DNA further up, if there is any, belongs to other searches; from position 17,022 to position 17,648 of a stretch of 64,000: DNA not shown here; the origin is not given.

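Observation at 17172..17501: Stand-alone single-repeat (half-size) TATA-binding protein homologue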

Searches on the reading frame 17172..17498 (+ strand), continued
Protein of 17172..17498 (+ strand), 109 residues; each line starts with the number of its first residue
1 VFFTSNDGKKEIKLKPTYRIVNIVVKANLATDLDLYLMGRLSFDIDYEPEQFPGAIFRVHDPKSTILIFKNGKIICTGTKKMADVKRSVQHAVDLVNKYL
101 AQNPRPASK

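Call 18: find_encoding_contigs(protein=P0064, flank=6000, max_places=2)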
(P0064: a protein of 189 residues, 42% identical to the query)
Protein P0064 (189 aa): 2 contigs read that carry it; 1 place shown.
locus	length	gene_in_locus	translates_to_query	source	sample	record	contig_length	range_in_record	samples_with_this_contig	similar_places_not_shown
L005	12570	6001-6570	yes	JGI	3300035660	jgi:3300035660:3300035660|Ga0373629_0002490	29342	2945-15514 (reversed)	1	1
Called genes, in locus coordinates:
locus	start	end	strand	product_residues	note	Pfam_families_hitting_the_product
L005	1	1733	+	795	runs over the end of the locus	PF03104:DNA_pol_B_exo1, PF10108:DNA_pol_B_exo2, PF00136:DNA_pol_B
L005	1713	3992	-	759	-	PF02463:SMC_N, PF13304:AAA_21 (faint), PF13476:AAA_23, PF13555:AAA_29 (faint)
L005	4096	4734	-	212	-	PF12796:Ank_2, PF13857:Ank_5 (weak), PF13637:Ank_4, PF13857:Ank_5, PF00023:Ank (weak), PF13637:Ank_4, PF12796:Ank_2, PF13857:Ank_5 (weak), +1 more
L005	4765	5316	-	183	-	PF04919:DUF655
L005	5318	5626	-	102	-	-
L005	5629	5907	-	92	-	PF01157:Ribosomal_L21e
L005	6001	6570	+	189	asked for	PF00352:TBP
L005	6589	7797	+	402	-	PF03463:eRF1_1, PF18854:baeRF_family10, PF03464:eRF1_2, PF18859:acVLRF1 (weak), PF03465:eRF1_3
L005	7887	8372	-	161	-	-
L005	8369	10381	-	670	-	-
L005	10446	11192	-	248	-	PF02535:Zip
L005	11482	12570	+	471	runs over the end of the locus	-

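Call 29: list_cluster_members(proteins=[P0001, P0002, P0003, P0010, P0022, P0064, P0013, P0035, P0096, P0044])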
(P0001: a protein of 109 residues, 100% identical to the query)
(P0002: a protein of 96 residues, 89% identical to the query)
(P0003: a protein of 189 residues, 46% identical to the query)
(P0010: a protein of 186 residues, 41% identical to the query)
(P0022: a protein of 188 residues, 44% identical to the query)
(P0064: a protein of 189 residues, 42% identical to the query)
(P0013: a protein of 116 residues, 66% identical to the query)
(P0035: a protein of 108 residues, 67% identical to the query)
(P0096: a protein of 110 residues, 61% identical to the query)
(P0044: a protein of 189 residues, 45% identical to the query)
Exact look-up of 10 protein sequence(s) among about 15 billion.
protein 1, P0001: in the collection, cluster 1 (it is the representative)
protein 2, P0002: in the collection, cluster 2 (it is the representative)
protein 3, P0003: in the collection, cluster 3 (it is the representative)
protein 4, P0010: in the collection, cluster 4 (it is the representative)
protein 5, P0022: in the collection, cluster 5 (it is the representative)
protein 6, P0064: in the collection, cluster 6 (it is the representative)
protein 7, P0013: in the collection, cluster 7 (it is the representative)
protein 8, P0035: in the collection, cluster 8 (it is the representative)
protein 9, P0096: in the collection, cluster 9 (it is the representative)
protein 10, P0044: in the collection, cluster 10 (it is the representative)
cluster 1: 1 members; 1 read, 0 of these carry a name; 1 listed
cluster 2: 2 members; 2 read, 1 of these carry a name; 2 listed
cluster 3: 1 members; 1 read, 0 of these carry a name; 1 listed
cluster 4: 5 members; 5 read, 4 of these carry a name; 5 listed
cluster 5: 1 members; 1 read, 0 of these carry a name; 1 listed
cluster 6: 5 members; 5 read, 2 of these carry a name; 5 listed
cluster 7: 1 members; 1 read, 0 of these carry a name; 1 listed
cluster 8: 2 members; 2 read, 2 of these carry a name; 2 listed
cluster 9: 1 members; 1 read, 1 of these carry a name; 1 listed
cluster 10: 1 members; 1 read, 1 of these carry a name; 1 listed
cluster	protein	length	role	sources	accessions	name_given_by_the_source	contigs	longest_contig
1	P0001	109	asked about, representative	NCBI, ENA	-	-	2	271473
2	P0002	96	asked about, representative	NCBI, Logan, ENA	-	-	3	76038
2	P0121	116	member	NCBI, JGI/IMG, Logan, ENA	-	TATA-box binding protein (TBP), component of TFIID and TFIIIB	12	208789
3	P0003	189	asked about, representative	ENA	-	-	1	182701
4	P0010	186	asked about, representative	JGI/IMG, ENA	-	transcription initiation factor TFIID TATA-box-binding protein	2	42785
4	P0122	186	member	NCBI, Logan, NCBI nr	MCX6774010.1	MAG: TATA-box-binding protein [Candidatus Micrarchaeota archaeon] | TATA-box-binding protein [Candidatus Micrarchaeota archaeon]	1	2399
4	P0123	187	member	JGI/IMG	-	transcription initiation factor TFIID TATA-box-binding protein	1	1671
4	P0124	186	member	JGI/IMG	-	transcription initiation factor TFIID TATA-box-binding protein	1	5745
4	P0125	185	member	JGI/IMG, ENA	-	-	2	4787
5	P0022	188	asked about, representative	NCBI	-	-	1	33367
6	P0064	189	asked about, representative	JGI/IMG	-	transcription initiation factor TFIID TATA-box-binding protein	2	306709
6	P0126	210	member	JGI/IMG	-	transcription initiation factor TFIID TATA-box-binding protein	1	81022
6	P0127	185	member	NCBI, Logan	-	-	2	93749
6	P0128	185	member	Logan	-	-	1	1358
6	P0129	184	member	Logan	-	-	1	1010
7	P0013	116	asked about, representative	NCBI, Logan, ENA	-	-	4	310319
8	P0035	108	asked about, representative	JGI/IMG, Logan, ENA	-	transcription initiation factor TFIID TATA-box-binding protein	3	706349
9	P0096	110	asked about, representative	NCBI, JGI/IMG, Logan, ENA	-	transcription initiation factor TFIID TATA-box-binding protein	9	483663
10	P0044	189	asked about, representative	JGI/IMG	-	transcription initiation factor TFIID TATA-box-binding protein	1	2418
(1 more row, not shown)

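Call 30: find_encoding_contigs(protein=P0022, flank=8000, max_places=2)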
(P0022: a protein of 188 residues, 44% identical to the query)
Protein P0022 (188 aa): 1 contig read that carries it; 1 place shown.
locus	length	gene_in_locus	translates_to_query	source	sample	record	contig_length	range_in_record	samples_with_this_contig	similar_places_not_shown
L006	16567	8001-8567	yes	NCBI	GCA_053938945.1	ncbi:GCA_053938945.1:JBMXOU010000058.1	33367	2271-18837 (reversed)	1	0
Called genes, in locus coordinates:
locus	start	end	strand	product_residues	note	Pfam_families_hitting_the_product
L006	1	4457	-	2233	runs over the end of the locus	PF19077:Big_13 (faint)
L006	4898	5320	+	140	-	PF02681:DUF212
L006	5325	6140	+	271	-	PF08696:Dna2 (weak), PF12705:PDDEXK_1, PF01930:Cas_Cas4 (weak)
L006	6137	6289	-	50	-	PF04135:Nop10p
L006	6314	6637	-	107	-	-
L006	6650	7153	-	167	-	-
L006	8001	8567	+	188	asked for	PF00352:TBP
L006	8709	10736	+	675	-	PF14551:MCM_N, PF17207:MCM_OB, PF00493:MCM, PF00004:AAA (faint), PF07728:AAA_5, PF01078:Mg_chelatase (weak), PF17855:MCM_lid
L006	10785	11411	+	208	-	-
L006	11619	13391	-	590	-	PF05693:Glycogen_syn, PF08323:Glyco_transf_5, PF00534:Glycos_transf_1, PF20706:GT4-conflict (weak), PF13692:Glyco_trans_1_4 (weak)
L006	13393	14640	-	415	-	PF03065:Glyco_hydro_57, PF01522:Polysacc_deac_1 (weak)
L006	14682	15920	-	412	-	PF08323:Glyco_transf_5, PF13579:Glyco_trans_4_4, PF13439:Glyco_transf_4, PF20706:GT4-conflict, PF00534:Glycos_transf_1, PF13692:Glyco_trans_1_4, PF00982:Glyco_transf_20 (weak)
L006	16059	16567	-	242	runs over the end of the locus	PF13707:RloB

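Call 32: find_encoding_contigs(protein=P0035, flank=10000, max_places=2)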
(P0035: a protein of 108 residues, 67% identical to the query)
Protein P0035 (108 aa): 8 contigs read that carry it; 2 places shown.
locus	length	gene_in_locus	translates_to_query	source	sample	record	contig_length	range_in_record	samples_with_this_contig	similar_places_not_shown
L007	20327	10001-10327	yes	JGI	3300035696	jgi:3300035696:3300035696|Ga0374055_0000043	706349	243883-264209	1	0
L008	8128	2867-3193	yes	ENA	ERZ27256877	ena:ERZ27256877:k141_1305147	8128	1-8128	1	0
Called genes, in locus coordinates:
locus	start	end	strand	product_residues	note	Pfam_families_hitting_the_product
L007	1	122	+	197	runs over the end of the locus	-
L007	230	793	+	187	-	PF13091:PLDc_2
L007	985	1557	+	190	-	-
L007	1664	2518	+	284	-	-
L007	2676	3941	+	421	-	PF04894:Nre_N, PF04895:Nre_C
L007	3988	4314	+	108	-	PF03874:RNA_pol_Rpb4 (weak)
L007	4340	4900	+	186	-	PF04919:DUF655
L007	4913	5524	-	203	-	PF02545:Maf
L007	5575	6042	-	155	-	PF11969:DcpS_C, PF01230:HIT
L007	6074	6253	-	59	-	-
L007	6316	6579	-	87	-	-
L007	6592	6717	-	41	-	-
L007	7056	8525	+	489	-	PF13412:HTH_24 (weak)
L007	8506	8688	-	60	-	-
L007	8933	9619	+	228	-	-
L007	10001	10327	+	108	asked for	PF00352:TBP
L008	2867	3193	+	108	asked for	PF00352:TBP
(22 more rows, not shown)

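Call 34: find_related_loci(query=A1, collection=genome_contigs, flank=10000)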
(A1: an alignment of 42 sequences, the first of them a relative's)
Query A1 (110 aa) in genome_contigs; peptide patterns used: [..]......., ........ (x = any residue, [..] = any of these).
594 stretches matched a pattern; 549 encode a relative of the query (tblastn E <= 1e-3); the best 80 are kept; 80 distinct loci.
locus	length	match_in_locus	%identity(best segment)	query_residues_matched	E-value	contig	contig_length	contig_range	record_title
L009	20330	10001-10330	98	1-110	5e-70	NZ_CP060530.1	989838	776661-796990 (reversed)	Candidatus Micrarchaeum sp. strain A_DKE chromosome, complete genome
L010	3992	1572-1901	95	1-110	7e-68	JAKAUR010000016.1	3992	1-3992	MAG: Candidatus Micrarchaeota archaeon isolate YP3.bin45 NODE_30823_length_3992_cov_1.38137, whole genome shotgun sequen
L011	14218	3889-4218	91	1-110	2e-65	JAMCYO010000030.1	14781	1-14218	MAG: Candidatus Marsarchaeota archaeon isolate FK_Sedi_B_Bin.345 NODE_15522_length_14781_cov_5.21332, whole genome shotg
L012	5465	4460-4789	88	1-110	1e-61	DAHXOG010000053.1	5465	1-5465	MAG TPA_asm: Candidatus Mancarchaeum sp. isolate clean1801 NODE_53_length_5465_cov_2.412889, whole genome shotgun sequen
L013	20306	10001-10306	92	1-102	6e-61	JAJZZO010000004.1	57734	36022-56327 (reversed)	MAG: Candidatus Micrarchaeota archaeon isolate TL2-1.bin31 NODE_269_length_57734_cov_3.718715, whole genome shotgun sequ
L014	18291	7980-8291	79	1-105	6e-53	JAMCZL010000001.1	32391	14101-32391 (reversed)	MAG: Candidatus Marsarchaeota archaeon isolate FK_Sedi_B_Bin.309 NODE_4080_length_32391_cov_24.2667, whole genome shotgu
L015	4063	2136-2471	71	1-110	3e-50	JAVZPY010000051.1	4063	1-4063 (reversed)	MAG: Candidatus Micrarchaeaceae archaeon isolate DRTY-7_201709_bins_25 DRTY-7_201709_bins_25_scaffold_51, whole genome s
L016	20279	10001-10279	82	13-105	1e-49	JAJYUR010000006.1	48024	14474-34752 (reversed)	MAG: Candidatus Micrarchaeota archaeon isolate FK1.bin29 NODE_651_length_48024_cov_32.237510, whole genome shotgun seque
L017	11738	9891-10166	82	14-105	5e-50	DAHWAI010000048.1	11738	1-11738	MAG TPA_asm: Candidatus Micrarchaeota archaeon isolate clean827 k141_928571, whole genome shotgun sequence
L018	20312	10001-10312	74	1-104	8e-50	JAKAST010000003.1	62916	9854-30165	MAG: Candidatus Micrarchaeota archaeon isolate YP1.bin76 NODE_442_length_62916_cov_20.623103, whole genome shotgun seque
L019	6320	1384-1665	80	13-106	2e-49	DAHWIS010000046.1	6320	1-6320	MAG TPA_asm: Candidatus Micrarchaeota archaeon isolate clean1301 k141_1221098, whole genome shotgun sequence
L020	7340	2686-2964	81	13-105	3e-49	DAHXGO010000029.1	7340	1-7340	MAG TPA_asm: Candidatus Micrarchaeota archaeon isolate clean2421 NODE_29_length_7340_cov_4.008399, whole genome shotgun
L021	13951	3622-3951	67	1-110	3e-49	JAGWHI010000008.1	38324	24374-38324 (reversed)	MAG: Candidatus Micrarchaeota archaeon isolate REEA75 REEA75-150_1596, whole genome shotgun sequence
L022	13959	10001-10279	81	13-105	3e-49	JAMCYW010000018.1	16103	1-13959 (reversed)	MAG: Candidatus Marsarchaeota archaeon isolate FK_Sedi_B_Bin.335 NODE_13550_length_16103_cov_4.41631, whole genome shotg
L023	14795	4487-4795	69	1-103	2e-48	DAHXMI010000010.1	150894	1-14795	MAG TPA_asm: Candidatus Micrarchaeota archaeon isolate clean1616 k141_1505346, whole genome shotgun sequence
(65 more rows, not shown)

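Call 39: list_cluster_members(proteins=[P0050, P0120, P0053, P0065, P0073, P0090, P0093, P0095, P0098, P0104])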
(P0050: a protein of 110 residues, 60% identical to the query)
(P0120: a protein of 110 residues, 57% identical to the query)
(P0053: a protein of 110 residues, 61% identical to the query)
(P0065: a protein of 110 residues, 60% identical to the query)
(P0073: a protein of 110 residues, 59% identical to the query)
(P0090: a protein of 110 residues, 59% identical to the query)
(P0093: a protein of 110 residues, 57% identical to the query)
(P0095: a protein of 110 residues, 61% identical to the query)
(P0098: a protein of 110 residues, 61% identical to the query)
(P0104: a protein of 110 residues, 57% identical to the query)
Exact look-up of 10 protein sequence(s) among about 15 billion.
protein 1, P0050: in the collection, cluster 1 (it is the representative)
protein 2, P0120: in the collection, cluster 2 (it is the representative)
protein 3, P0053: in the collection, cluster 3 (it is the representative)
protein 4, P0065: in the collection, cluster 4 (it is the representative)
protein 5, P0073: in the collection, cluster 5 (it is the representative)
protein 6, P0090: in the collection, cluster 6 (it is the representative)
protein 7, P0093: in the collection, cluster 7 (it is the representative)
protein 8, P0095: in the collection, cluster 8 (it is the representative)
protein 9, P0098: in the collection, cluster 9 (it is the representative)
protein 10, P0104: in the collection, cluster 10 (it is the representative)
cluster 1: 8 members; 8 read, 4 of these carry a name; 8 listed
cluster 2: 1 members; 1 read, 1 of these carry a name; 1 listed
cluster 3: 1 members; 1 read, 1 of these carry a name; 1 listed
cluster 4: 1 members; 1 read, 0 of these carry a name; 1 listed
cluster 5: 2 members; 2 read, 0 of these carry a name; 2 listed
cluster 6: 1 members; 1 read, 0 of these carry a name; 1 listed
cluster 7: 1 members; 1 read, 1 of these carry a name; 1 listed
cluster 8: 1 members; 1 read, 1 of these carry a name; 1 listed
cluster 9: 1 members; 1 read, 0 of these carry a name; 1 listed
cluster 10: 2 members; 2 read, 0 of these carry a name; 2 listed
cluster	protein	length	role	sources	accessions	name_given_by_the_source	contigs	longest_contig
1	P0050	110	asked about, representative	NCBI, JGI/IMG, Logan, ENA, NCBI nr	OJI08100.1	MAG: hypothetical protein BK997_01170 [Candidatus Micrarchaeum sp. ARMAN-1]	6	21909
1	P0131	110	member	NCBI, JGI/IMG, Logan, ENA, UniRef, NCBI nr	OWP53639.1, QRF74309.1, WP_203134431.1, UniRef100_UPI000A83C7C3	TATA-box factor [Candidatus Micrarchaeum sp.] | transcription initiation factor TFIID TATA-box-binding protein | hypothetical protein n=1 Tax=Candidatus Micrarchaeum sp. TaxID=2282148 RepID=UPI000A83C7C3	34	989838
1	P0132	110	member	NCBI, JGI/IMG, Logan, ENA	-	transcription initiation factor TFIID TATA-box-binding protein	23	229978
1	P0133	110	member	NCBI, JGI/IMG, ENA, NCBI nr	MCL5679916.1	MAG: hypothetical protein M1465_01055 [Candidatus Marsarchaeota archaeon] | transcription initiation factor TFIID TATA-box-binding protein | hypothetical protein [Candidatus Marsarchaeota archaeon]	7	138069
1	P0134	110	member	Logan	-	-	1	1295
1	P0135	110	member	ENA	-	-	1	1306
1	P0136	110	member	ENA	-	-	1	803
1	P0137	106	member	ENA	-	-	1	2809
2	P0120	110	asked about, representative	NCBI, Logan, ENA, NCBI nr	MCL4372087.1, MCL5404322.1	hypothetical protein M1373_02075 [Candidatus Marsarchaeota archaeon] | hypothetical protein [Candidatus Marsarchaeota archaeon]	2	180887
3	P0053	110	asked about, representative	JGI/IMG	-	transcription initiation factor TFIID TATA-box-binding protein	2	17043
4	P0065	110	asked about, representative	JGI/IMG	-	-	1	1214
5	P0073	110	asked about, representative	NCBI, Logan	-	-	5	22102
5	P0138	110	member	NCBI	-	-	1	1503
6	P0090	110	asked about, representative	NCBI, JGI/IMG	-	-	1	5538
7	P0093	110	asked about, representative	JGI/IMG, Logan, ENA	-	transcription initiation factor TFIID TATA-box-binding protein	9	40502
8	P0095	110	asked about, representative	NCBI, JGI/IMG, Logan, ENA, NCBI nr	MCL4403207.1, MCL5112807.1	MAG: hypothetical protein M1500_03840 [Candidatus Marsarchaeota archaeon] | transcription initiation factor TFIID TATA-box-binding protein | hypothetical protein [Candidatus Marsarchaeota archaeon]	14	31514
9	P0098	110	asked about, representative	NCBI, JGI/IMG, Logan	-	-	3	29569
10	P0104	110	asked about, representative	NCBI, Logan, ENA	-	-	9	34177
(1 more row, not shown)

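Call 62: predict_structure(alignment_id=A3)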
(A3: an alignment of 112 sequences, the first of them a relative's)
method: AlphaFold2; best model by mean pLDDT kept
length: 109 residues; sequences in the alignment: 112
mean_pLDDT: 85.4   pTM: 0.69
mean pLDDT of the five models: 85.4, 83.1, 82.3, 79.0, 78.1
residues with pLDDT >= 90: 73; 70-90: 20; 50-70: 10; < 50: 6
segments of 3 or more residues with pLDDT < 50: 107-109
pLDDT, mean of each block of 10 residues (from residue 1): 53 75 86 92 94 95 95 94 95 93 65
secondary structure, 60 per line:
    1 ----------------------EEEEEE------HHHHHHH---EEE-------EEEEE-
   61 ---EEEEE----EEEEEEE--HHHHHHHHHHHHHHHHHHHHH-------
elements in order: E23-28 H35-41 E45-47 E55-59 E64-68 E73-79 H82-102

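Call 65: fold_search(model_id=the predicted structure, library=pdb)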
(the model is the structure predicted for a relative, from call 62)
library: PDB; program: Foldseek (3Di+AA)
matches with E <= 10: 802; with E <= 0.001: 44
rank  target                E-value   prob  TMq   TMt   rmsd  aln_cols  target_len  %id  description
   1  1mp9_A                2.2e-07  1.00  0.66  0.38   1.4        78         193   44  TBP from a mesothermophilic archaeon, Sulfolobus acidocaldarius (released 2003-11-04)
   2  2z8u_B                3.0e-07  1.00  0.69  0.43   1.0        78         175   37  Methanococcus jannaschii TBP (released 2008-08-26)
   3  1mp9_B                3.8e-07  1.00  0.67  0.40   5.7        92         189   40  TBP from a mesothermophilic archaeon, Sulfolobus acidocaldarius (released 2003-11-04)
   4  6uep_B                4.3e-07  1.00  0.69  0.40   1.0        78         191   36  Structure of A. thaliana TBP bound to a DNA site with a C-C mismatch (released 2020-09-02)
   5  2z8u_P                5.6e-07  1.00  0.67  0.43   1.1        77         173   38  Methanococcus jannaschii TBP (released 2008-08-26)
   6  1vok_B                5.9e-07  1.00  0.67  0.40   1.0        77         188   36  ARABIDOPSIS THALIANA TBP (DIMER) (released 1996-11-08)
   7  2z8u_A                6.3e-07  1.00  0.69  0.45   1.0        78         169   37  Methanococcus jannaschii TBP (released 2008-08-26)
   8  1qna_A                6.3e-07  1.00  0.68  0.41   1.0        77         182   36  Crystal structure of the T(-30) Adenovirus major late promoter TATA box variant bound to wild-type TBP (Arabidopsis th (released 2000-02-07)
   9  1qn3_A                7.2e-07  1.00  0.68  0.41   1.0        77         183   36  Crystal structure of the C(-25) Adenovirus major late promoter TATA box variant bound to wild-type TBP (Arabidopsis th (released 2000-02-06)
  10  1qn6_A                7.6e-07  1.00  0.68  0.41   1.0        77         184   36  Crystal structure of the T(-26) Adenovirus major late promoter TATA box variant bound to wild-type TBP (Arabidopsis th (released 2000-02-07)
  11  1vok_A                7.6e-07  1.00  0.68  0.39   1.0        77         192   36  ARABIDOPSIS THALIANA TBP (DIMER) (released 1996-11-08)
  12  1qne_B                8.6e-07  1.00  0.67  0.40   1.1        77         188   36  Crystal structure of the Adenovirus major late promoter TATA box bound to wild-type TBP (Arabidopsis thaliana TBP isof (released 2000-02-07)
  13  1cdw_A                9.2e-07  1.00  0.68  0.42   0.9        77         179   34  HUMAN TBP CORE DOMAIN COMPLEXED WITH DNA (released 1996-12-23)
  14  7egb_P                1.0e-06  1.00  0.68  0.42   0.9        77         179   34  TFIID-based holo PIC on SCP promoter (released 2021-05-05)
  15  1pcz_A                1.1e-06  1.00  0.66  0.41   1.4        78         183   40  STRUCTURE OF TATA-BINDING PROTEIN (released 1997-01-11)
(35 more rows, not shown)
